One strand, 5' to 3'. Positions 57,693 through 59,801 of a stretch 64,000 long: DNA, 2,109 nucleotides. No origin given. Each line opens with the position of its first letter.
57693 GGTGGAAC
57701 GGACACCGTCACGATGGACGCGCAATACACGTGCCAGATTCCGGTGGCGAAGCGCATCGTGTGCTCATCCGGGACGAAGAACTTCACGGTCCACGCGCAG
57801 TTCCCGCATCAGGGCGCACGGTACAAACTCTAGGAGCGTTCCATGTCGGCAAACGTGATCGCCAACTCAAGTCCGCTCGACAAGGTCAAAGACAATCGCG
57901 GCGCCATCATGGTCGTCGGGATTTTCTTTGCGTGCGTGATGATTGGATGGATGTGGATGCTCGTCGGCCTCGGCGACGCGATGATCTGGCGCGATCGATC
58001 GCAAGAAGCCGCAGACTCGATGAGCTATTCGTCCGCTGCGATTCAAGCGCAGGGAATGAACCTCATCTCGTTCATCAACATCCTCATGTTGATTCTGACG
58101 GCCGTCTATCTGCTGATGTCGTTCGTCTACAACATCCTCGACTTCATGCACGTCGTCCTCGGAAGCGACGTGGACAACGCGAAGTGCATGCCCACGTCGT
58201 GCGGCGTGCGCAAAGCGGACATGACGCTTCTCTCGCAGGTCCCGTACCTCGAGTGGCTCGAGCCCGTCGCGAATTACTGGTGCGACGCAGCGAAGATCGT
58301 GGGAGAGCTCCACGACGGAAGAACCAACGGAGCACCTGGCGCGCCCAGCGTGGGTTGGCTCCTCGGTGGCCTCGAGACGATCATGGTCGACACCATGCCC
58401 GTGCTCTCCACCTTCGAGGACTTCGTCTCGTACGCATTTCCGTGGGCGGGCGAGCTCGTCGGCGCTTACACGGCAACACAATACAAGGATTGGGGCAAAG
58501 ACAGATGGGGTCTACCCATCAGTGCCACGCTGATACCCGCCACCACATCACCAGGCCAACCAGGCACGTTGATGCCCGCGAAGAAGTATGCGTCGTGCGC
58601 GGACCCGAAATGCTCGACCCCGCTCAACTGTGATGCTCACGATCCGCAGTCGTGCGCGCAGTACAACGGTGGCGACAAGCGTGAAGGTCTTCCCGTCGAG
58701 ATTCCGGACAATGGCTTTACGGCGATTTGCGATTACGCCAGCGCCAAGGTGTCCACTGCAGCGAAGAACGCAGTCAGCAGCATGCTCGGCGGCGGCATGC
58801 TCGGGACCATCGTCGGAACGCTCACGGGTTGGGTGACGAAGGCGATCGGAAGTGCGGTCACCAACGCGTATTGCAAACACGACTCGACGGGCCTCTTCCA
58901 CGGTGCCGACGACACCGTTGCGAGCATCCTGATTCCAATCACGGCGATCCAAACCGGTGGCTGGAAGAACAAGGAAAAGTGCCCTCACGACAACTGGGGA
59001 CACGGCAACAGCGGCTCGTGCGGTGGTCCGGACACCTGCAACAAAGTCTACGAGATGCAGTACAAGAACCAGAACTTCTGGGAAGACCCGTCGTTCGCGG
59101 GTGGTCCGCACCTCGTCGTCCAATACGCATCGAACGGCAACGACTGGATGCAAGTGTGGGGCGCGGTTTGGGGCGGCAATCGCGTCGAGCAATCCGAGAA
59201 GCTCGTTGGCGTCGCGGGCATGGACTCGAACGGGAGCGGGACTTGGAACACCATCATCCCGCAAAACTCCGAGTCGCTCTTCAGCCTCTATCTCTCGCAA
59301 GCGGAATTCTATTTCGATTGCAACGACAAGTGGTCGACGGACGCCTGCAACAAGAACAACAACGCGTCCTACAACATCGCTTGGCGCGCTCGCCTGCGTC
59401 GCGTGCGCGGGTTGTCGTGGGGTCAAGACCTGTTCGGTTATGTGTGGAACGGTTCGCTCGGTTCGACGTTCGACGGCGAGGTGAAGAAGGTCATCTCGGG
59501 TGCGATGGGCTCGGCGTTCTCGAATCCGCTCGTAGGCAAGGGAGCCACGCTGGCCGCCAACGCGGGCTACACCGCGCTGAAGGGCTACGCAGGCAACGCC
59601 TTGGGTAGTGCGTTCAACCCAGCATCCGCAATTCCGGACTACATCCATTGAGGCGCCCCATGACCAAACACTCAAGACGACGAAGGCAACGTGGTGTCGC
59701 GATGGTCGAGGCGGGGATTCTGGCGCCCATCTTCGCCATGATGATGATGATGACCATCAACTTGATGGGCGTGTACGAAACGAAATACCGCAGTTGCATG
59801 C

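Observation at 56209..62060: Lower-GC Tad/Flp pilin operon without adjacent secretion machinery (possible Kil-like contact-killing pilin set)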

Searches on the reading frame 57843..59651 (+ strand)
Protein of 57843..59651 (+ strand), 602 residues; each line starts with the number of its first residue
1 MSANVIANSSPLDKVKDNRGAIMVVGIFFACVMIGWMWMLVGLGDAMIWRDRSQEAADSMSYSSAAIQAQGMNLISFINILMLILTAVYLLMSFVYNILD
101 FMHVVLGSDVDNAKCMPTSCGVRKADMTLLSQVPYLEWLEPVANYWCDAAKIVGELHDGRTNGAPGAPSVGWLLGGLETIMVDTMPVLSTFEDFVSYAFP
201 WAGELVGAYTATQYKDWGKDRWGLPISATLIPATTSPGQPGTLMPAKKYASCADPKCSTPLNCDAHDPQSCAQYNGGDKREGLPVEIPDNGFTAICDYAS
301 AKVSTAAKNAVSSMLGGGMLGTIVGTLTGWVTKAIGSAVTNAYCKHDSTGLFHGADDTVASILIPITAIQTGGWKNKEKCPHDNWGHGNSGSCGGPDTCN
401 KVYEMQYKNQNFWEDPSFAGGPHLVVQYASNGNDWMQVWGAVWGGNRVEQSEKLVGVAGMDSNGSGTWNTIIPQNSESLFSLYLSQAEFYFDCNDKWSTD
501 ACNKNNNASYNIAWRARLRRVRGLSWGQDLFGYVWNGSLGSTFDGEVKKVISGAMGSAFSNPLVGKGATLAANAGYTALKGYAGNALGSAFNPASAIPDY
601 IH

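Call 3: search_protein_families(library=pfam, max_evalue=1, proteins=[window:57843-59651:+])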
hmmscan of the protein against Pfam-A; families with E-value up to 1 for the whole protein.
window:57843-59651:+ (602 aa): 0 families

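Call 5: find_encoding_contigs(protein=window:57843-59651:+, flank=10000, max_places=6)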
Protein window:57843-59651:+ (602 aa): 1 contig read that carries it; 1 place shown.
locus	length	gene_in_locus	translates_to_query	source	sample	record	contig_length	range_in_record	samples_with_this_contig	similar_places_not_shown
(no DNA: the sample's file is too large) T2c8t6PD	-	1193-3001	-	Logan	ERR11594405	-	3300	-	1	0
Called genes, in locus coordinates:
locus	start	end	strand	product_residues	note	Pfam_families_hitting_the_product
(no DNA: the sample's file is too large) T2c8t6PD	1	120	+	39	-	?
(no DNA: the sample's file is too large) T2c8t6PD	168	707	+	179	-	PF01478:Peptidase_A24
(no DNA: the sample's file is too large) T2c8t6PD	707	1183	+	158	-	PF07811:TadE (weak)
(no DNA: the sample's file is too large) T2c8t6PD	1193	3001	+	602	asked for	-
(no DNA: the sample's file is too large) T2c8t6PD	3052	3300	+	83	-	?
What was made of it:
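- The source contig beyond the window could not be fetched (call 5).
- Tried and rejected: The exact-protein look-up returned only a 3.3-kb contig without DNA (call 5).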

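Call 6: search_protein_families(library=ncbifam, max_evalue=1, proteins=[window:57843-59651:+])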
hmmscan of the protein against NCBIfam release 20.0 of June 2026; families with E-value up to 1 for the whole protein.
window:57843-59651:+ (602 aa): 1 family
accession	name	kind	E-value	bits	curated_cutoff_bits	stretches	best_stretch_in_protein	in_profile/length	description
TIGR03816.1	tadE_like_DECH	hypoth_equivalog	0.0019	18.4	50.95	1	19-71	2-54/109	Rv3654c family TadE-like protein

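Call 7: find_homologous_proteins(query=window:57843-59651:+, max_evalue=0.001)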
Query window:57843-59651:+ (602 aa): 92 proteins with E <= 0.001 among 6438 candidates.
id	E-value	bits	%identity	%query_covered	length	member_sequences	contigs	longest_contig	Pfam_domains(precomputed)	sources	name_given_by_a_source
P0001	0.0e+0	1412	100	100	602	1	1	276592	-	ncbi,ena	-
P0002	5.6e-283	958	67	100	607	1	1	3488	-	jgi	jgi:hypothetical protein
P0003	8.9e-280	948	66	100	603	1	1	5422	-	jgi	jgi:hypothetical protein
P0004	9.0e-270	915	65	99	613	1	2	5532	-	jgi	-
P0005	1.5e-269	914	66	98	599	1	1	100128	-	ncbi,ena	-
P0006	4.5e-265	899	65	97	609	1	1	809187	-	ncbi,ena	-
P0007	3.3e-262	890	64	99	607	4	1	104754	-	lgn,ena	-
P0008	1.7e-252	858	64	99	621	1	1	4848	-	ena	-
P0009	6.0e-252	856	62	99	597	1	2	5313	-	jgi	-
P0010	1.6e-238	812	60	98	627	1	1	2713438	-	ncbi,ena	-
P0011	2.5e-226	771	57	98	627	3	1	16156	-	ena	-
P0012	4.6e-213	727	55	99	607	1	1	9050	-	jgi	jgi:hypothetical protein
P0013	7.4e-200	684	53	97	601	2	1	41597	-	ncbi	ncbi:MAG TPA: hypothetical protein VGH28_01355 [Polyangiaceae bacterium]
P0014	6.3e-197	674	51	100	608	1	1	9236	-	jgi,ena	-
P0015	2.0e-179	616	49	99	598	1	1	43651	-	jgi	jgi:hypothetical protein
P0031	5.4e-89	318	40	89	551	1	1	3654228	-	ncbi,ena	-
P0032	9.0e-89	317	36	98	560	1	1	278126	-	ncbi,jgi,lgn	ncbi:MAG TPA: hypothetical protein VGH28_04330 [Polyangiaceae bacterium]|jgi:hypothetical protein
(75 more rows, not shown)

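Call 8: find_encoding_contigs(protein=P0010, flank=10000, max_places=3)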
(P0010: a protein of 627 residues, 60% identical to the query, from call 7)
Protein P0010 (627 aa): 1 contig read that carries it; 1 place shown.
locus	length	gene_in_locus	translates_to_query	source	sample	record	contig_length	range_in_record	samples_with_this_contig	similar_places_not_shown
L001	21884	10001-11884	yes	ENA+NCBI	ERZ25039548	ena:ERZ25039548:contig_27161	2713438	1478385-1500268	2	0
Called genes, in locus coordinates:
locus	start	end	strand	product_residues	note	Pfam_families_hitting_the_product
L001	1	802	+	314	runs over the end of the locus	-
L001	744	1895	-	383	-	-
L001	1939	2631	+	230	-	PF00072:Response_reg, PF00486:Trans_reg_C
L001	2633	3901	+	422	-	PF00672:HAMP, PF00512:HisKA, PF02518:HATPase_c, PF13581:HATPase_c_2 (weak)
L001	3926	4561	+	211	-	PF10502:Peptidase_S26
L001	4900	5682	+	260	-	PF16697:Yop-YscD_cpl (faint), PF00498:FHA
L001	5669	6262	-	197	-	PF01978:TrmB (weak), PF12802:MarR_2 (weak), PF01022:HTH_5 (faint), PF25212:HVO_A0114 (weak)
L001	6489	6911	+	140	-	PF03190:Thioredox_DsbH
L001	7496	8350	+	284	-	-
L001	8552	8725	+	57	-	-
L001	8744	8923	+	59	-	-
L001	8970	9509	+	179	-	PF01478:Peptidase_A24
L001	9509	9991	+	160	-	-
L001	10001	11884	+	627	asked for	-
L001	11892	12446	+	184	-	-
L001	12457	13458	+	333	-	-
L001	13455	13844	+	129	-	-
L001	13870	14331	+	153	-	-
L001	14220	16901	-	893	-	PF04191:PEMT (faint)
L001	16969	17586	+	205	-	PF00005:ABC_tran, PF13304:AAA_21 (weak)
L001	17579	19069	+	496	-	PF14378:PAP2_3 (weak)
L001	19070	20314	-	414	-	PF01743:PolyA_pol, PF12627:PolyA_pol_RNAbd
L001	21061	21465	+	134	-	PF00012:HSP70, PF06723:MreB_Mbl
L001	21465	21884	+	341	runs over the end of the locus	PF00012:HSP70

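Call 9: find_encoding_contigs(protein=P0006, flank=10000, max_places=3)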
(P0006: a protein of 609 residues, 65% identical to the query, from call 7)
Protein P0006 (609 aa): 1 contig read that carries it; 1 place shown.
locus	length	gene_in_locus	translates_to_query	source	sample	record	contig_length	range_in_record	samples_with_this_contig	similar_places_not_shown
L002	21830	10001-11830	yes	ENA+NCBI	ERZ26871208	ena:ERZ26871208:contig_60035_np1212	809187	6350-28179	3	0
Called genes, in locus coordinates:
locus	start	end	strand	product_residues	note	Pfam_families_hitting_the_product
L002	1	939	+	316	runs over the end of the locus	-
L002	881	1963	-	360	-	-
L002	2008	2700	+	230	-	PF00072:Response_reg, PF00486:Trans_reg_C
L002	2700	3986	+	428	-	PF00672:HAMP (weak), PF00512:HisKA, PF02518:HATPase_c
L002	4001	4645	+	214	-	PF10502:Peptidase_S26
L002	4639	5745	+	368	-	PF12773:DZR (faint), PF18912:DZR_2 (faint), PF13240:Zn_Ribbon_1 (faint), PF16697:Yop-YscD_cpl (faint), PF00498:FHA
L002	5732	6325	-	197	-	PF12802:MarR_2 (weak), PF25212:HVO_A0114 (weak)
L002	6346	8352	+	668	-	PF03190:Thioredox_DsbH, PF13098:Thioredoxin_2 (faint), PF13899:Thioredoxin_7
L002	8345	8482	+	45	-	-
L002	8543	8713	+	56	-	-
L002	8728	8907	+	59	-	-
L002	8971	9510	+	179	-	PF01478:Peptidase_A24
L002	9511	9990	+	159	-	PF07811:TadE (weak)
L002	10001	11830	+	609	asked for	-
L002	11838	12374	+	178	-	-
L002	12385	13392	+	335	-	-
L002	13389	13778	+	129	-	-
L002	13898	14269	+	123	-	-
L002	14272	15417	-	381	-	PF04230:PS_pyruv_trans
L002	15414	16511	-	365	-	PF19892:DUF6365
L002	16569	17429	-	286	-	PF12804:NTP_transf_3 (weak), PF00483:NTP_transferase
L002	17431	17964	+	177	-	PF14317:YcxB (weak)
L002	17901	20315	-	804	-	PF04191:PEMT (weak), PF01790:LGT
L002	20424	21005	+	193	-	PF00005:ABC_tran, PF13304:AAA_21 (weak)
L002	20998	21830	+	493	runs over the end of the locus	-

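Call 12: find_encoding_contigs(protein=P0032, flank=10000, max_places=2)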
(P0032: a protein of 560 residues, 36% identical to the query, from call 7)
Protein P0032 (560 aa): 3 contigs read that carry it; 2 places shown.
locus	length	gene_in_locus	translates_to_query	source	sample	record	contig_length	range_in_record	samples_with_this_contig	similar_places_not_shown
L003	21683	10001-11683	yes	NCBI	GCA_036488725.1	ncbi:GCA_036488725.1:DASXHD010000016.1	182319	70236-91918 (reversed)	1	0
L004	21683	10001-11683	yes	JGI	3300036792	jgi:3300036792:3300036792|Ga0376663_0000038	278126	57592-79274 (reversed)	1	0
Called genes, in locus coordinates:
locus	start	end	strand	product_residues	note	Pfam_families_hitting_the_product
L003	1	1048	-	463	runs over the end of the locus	-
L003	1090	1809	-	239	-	-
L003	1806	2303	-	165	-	-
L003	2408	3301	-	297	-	PF00126:HTH_1, PF03466:LysR_substrate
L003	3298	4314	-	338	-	PF01210:NAD_Gly3P_dh_N, PF02558:ApbA, PF03446:NAD_binding_2 (faint), PF03807:F420_oxidored (weak), PF07479:NAD_Gly3P_dh_C, PF20618:GPD_NAD_C_bact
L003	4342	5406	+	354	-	-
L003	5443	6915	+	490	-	PF10502:Peptidase_S26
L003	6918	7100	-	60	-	-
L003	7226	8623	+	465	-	PF01554:MatE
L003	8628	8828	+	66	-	-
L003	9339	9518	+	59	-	-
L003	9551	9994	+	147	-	-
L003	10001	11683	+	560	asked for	-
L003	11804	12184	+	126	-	-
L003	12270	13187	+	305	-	-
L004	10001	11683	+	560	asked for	-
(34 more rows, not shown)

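Call 13: find_encoding_contigs(protein=P0031, flank=10000, max_places=2)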
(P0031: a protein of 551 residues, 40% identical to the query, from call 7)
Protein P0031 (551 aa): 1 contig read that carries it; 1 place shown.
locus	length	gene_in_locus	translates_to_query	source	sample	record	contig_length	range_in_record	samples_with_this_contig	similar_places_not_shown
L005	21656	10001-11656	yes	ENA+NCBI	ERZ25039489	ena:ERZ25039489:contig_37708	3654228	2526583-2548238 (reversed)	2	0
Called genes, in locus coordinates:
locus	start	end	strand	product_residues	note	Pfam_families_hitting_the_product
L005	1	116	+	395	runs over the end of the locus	-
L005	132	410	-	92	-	PF07238:PilZ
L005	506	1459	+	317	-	-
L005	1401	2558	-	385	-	-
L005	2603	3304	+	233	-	PF00072:Response_reg, PF00486:Trans_reg_C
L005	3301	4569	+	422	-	PF00672:HAMP, PF00512:HisKA, PF13581:HATPase_c_2 (weak), PF02518:HATPase_c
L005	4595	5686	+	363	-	PF12773:DZR (faint), PF18912:DZR_2 (faint), PF13240:Zn_Ribbon_1 (faint), PF16697:Yop-YscD_cpl (faint), PF00498:FHA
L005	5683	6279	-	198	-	PF12802:MarR_2 (weak), PF25212:HVO_A0114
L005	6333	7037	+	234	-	PF03190:Thioredox_DsbH, PF13899:Thioredoxin_7, PF13098:Thioredoxin_2 (weak)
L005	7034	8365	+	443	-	-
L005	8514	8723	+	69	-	-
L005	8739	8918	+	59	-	-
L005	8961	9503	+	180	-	PF01478:Peptidase_A24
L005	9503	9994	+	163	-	-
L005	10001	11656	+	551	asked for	-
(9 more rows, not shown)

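Call 34: find_homologous_proteins(query=L002:12385-13389:+, max_evalue=0.001)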
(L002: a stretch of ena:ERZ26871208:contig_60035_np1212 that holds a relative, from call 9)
Query L002:12385-13389:+ (335 aa): 30 proteins with E <= 0.001 among 2263 candidates.
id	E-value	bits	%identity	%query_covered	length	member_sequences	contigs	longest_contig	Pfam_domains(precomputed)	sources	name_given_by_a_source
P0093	6.1e-221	750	100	100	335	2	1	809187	-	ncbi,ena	-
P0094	1.4e-176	604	88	89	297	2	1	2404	-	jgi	-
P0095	1.4e-166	571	75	99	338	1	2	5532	-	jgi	-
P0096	7.8e-150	516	69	100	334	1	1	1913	-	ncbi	-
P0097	8.8e-139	480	65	99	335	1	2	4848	-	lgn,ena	-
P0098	2.0e-137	475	64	99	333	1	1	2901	-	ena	-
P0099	5.7e-137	474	65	99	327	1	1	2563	-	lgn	-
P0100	1.4e-136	473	63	100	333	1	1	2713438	-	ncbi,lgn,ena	-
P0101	6.7e-135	467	62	99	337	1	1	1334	-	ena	-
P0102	2.6e-131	455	64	98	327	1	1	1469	-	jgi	jgi:hypothetical protein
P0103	2.5e-127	442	59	99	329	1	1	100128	-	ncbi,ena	-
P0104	4.7e-127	441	60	99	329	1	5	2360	-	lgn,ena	-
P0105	1.7e-126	440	59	98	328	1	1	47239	-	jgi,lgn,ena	-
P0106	3.2e-126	439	61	99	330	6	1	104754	-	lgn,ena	-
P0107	5.9e-126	438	60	97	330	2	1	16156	-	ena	-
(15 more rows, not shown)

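Call 45: predict_structure(alignment_id=A1)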
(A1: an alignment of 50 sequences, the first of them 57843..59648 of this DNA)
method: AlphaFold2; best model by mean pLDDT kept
length: 602 residues; sequences in the alignment: 50
mean_pLDDT: 72.3   pTM: 0.69
mean pLDDT of the five models: 72.3, 70.7, 69.8, 69.2, 68.8
residues with pLDDT >= 90: 168; 70-90: 207; 50-70: 100; < 50: 127
segments of 3 or more residues with pLDDT < 50: 1-12, 429-432, 449-478, 521-545, 554-602
pLDDT, mean of each block of 10 residues (from residue 1): 42 53 77 77 55 74 87 95 95 94 93 85 93 89 92 94 92 95 95 91 82 73 76 73 55 52 52 64 88 92 76 69 61 77 92 86 92 90 84 89 90 90 75 69 62 36 39 42 76 80 85 81 42 44 51 48 43 45 35 28 28
secondary structure, 60 per line:
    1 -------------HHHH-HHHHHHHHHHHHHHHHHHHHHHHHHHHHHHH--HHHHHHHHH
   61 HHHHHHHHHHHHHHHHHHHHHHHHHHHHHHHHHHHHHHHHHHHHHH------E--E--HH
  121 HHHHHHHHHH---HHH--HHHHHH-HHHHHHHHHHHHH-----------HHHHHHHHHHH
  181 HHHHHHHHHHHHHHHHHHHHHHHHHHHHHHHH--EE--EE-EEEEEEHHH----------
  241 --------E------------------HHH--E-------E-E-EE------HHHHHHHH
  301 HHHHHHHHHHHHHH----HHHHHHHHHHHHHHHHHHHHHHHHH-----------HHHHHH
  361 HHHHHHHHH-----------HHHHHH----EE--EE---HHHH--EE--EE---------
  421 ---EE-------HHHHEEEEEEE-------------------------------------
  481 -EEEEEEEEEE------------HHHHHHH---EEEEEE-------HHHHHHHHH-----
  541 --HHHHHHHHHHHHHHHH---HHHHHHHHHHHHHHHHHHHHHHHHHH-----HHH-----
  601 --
elements in order: H14-17 H19-49 H52-106 H119-130 H139-144 H146-158 H170-212 E222-227 H293-314 H319-343 H355-369 H381-386 H400-403 H433-436 E437-443 E482-491 H504-510 E514-519 H527-535 H543-558 H562-587
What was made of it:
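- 57843..59651 (+): Large minor pilin, TadG/KilN-like, 602 aa. Leader ending RG|AIMVV and a hydrophobic alpha1 helix. Two long helices (52-106, 170-212) plus a beta core. 15 Cys. Invariant C-terminal ...PD.IH. AF2 model pLDDT 72, pTM 0.69 (call 45).
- It has long helices plus a beta core (call 45).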

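Call 51: predict_structure(alignment_id=A3)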
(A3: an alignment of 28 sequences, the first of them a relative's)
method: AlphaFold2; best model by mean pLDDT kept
length: 335 residues; sequences in the alignment: 28
mean_pLDDT: 78.3   pTM: 0.70
mean pLDDT of the five models: 78.3, 74.2, 73.8, 72.5, 70.5
residues with pLDDT >= 90: 137; 70-90: 103; 50-70: 40; < 50: 55
segments of 3 or more residues with pLDDT < 50: 1-16, 18-28, 30-32, 34-46, 322-328, 331-335
pLDDT, mean of each block of 10 residues (from residue 1): 44 45 46 44 47 76 86 91 95 93 73 61 75 86 94 87 87 92 95 93 88 90 92 91 90 94 94 65 73 85 90 88 50 42
secondary structure, 60 per line:
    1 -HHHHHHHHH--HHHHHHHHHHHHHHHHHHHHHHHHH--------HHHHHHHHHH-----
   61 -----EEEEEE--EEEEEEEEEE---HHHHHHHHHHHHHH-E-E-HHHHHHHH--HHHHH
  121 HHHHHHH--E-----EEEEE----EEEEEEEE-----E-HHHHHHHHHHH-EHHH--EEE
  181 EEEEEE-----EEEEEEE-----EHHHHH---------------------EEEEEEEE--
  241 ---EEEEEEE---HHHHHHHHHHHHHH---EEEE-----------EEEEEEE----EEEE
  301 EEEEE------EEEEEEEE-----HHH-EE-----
elements in order: H2-10 H13-37 H46-55 E66-71 E74-83 H87-100 H106-113 H116-127 E136-140 E145-152 H160-170 E178-186 E192-198 H205-209 E231-238 E244-250 H254-267 E271-274 E286-292 E297-305 E312-319

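Call 56: find_related_loci(query=A1, collection=genome_contigs, flank=10000)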
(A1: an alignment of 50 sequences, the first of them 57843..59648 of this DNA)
Query A1 (602 aa) in genome_contigs; peptide patterns used: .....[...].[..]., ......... (x = any residue, [..] = any of these).
121 stretches matched a pattern; 44 encode a relative of the query (tblastn E <= 1e-3); 43 distinct loci.
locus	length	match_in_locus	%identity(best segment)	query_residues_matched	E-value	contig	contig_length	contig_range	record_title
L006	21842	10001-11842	60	15-601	0e+0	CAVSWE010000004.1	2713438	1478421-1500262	MAG: uncultured delta proteobacterium isolate MFD05705.bin.2.131 genome assembly, contig: contig_27161, whole genome sho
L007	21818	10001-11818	53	1-602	0e+0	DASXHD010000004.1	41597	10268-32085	MAG TPA_asm: Polyangiaceae bacterium isolate SMAG_U5184 k141_3838986, whole genome shotgun sequence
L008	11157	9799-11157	51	7-468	6e-143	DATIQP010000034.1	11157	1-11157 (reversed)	MAG TPA_asm: Polyangiaceae bacterium isolate SMAG_U15880 k141_649071, whole genome shotgun sequence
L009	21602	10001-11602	40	15-602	1e-127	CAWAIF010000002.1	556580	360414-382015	MAG: uncultured delta proteobacterium isolate MFD02416.bin.1.98 genome assembly, contig: contig_40765, whole genome shot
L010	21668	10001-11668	36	14-602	4e-103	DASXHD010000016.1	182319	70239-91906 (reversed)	MAG TPA_asm: Polyangiaceae bacterium isolate SMAG_U5184 k141_1112799, whole genome shotgun sequence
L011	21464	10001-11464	40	14-549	8e-101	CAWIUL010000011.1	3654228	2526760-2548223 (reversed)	MAG: uncultured delta proteobacterium isolate MFD01872.bin.1.328 genome assembly, contig: contig_37708, whole genome sho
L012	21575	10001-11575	33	17-602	2e-86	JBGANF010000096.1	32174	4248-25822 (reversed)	MAG: Polyangiaceae bacterium isolate MAG_AAO_H10.108 AAOH10-108_opera_contig_4746, whole genome shotgun sequence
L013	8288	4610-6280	33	17-602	2e-86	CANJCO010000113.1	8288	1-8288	MAG: Myxococcales bacterium isolate RH-23may17-1049 genome assembly, contig: RH-23may17-C71181, whole genome shotgun seq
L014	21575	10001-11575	34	13-602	2e-87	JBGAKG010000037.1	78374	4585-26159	MAG: Polyangiaceae bacterium isolate MAG_AAO_H125.35 AAOH125-35_opera_contig_1067, whole genome shotgun sequence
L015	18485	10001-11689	45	17-602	7e-154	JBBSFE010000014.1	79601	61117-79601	MAG: Polyangiales bacterium isolate LS1_sbin.79 LS1_sbin.79_K_319585_L_79601_cov_14.0107, whole genome shotgun sequence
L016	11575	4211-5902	30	17-602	1e-67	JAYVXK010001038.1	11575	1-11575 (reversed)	MAG: Myxococcales bacterium isolate GL85_DN_concoct_3 GL85_DN_concoct_3_1037, whole genome shotgun sequence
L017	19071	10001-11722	31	6-602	3e-72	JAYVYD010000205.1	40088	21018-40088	MAG: Myxococcales bacterium isolate GL85_UP_concoct_158 GL85_UP_concoct_158_204, whole genome shotgun sequence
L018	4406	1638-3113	31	12-534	1e-64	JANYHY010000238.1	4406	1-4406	MAG: Myxococcales bacterium isolate GL140_2_metabinner_129_sub GL140_2_k141_767789, whole genome shotgun sequence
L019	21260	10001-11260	30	17-521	3e-23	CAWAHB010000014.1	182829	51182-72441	MAG: uncultured delta proteobacterium isolate MFD04944.bin.2.198 genome assembly, contig: contig_43017, whole genome sho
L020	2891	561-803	46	17-97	5e-22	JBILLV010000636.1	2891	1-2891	MAG: Polyangiales bacterium isolate ME2017-08-08_3300044911_group7_bin125 Rohwer_bin1484_scaffold_67036_c1, whole genome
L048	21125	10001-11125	41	15-527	3e-17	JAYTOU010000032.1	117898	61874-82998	MAG: Myxococcales bacterium isolate GFS_4219 GFS_4219_31, whole genome shotgun sequence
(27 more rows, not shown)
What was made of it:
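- Two stand-alone modules occur in one MAG, L007 and L010, both from SMAG_U5184 (calls 7, 12, 56).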
